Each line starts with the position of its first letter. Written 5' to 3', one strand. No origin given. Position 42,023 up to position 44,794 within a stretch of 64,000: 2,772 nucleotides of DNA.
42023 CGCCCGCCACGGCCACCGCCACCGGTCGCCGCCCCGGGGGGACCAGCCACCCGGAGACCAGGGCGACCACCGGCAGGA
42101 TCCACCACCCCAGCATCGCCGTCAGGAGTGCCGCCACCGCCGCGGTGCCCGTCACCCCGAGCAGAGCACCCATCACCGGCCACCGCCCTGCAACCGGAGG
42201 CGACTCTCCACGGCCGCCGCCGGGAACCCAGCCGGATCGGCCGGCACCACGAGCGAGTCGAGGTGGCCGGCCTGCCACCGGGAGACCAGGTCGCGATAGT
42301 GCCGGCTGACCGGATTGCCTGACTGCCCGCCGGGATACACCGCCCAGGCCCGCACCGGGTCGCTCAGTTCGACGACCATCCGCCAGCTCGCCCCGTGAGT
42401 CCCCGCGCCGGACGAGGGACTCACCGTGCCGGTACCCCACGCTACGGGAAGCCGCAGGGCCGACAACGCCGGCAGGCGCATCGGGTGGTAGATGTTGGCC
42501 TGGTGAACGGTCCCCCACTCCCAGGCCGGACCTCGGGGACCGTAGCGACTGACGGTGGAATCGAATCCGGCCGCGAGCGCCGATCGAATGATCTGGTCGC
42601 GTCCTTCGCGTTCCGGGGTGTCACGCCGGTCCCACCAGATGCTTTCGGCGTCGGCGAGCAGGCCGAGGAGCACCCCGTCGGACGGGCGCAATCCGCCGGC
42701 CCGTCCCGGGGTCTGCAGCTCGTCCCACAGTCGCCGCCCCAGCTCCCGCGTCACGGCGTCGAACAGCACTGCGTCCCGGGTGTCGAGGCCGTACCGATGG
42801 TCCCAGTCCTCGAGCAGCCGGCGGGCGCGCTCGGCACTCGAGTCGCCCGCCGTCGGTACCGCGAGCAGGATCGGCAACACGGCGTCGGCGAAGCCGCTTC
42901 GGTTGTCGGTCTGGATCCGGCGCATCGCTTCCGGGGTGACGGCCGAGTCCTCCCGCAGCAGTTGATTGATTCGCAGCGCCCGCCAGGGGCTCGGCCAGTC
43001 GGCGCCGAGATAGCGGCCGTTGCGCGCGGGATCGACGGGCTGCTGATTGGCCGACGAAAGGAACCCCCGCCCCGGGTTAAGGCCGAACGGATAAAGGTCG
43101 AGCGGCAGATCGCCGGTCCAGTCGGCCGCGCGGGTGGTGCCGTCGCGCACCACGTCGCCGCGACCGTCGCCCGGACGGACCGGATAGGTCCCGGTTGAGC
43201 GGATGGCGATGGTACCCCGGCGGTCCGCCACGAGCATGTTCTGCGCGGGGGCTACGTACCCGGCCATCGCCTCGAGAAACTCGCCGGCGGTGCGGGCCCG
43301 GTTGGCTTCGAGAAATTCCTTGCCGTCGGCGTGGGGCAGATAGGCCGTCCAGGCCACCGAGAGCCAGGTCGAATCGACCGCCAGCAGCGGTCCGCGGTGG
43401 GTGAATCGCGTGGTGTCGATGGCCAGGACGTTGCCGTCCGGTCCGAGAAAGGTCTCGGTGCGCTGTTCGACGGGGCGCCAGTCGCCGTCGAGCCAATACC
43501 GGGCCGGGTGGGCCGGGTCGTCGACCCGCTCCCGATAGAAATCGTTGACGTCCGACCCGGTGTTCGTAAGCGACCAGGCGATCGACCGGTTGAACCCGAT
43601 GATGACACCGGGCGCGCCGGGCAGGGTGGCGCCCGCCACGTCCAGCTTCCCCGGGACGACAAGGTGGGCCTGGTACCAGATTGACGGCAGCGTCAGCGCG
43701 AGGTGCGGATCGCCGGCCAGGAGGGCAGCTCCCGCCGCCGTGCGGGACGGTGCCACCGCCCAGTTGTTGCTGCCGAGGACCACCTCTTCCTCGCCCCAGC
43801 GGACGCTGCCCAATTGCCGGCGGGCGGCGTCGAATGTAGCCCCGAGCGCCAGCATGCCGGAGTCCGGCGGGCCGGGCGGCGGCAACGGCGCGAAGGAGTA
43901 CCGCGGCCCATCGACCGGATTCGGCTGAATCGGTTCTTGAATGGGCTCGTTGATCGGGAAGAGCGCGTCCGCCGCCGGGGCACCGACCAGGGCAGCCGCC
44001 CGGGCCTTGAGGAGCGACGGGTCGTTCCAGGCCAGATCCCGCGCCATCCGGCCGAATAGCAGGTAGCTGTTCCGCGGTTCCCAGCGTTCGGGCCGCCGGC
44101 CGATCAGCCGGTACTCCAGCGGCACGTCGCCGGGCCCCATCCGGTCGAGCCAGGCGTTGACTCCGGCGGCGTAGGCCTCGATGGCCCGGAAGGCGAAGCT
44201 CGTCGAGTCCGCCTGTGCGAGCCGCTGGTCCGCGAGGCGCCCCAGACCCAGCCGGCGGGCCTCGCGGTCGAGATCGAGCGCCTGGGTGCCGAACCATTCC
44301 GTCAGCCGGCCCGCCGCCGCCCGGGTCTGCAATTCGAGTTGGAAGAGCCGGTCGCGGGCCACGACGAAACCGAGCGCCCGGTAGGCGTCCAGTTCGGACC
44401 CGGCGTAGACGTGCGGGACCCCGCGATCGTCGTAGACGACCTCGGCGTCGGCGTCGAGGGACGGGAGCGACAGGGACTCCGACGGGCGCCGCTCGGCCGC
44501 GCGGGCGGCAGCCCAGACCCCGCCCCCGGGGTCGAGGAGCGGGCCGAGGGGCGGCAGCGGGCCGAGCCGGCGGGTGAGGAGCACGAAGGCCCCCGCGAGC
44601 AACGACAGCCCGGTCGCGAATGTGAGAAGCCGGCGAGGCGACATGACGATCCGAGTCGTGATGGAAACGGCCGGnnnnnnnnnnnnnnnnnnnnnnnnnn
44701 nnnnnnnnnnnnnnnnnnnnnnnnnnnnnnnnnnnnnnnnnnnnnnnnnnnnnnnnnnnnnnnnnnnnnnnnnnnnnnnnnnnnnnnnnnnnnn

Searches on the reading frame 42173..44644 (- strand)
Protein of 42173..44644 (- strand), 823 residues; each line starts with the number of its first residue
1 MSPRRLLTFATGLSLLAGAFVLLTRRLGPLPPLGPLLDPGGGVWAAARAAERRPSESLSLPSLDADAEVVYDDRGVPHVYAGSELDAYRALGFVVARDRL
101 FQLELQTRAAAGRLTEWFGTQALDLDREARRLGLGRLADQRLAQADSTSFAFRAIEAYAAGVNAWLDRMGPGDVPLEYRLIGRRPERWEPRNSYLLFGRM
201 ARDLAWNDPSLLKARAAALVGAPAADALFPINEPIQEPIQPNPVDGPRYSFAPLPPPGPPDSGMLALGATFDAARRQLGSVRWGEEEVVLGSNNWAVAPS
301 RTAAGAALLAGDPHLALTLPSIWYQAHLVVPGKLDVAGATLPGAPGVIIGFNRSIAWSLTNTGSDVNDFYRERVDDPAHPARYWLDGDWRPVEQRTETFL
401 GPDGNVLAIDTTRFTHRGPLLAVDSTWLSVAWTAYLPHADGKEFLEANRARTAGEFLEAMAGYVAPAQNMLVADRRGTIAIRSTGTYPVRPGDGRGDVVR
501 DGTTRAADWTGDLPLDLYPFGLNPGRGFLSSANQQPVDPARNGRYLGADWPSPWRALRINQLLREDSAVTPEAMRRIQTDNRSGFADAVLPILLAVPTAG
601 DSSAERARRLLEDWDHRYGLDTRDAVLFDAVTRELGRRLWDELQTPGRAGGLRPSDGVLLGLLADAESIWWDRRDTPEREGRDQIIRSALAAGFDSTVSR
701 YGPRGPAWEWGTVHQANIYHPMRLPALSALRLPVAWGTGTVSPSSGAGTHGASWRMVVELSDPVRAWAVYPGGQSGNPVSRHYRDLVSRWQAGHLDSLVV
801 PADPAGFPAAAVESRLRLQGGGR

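Call 30: search_protein_families(library=pfam, proteins=[window:42173-44644:-], max_evalue=0.00001)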
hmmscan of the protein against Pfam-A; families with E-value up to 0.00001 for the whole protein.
window:42173-44644:- (823 aa): 1 family
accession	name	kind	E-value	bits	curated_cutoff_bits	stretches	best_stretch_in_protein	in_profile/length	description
PF01804.23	Penicil_amidase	-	4.5e-194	647.7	21.3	1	66-798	1-666/675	Penicillin amidase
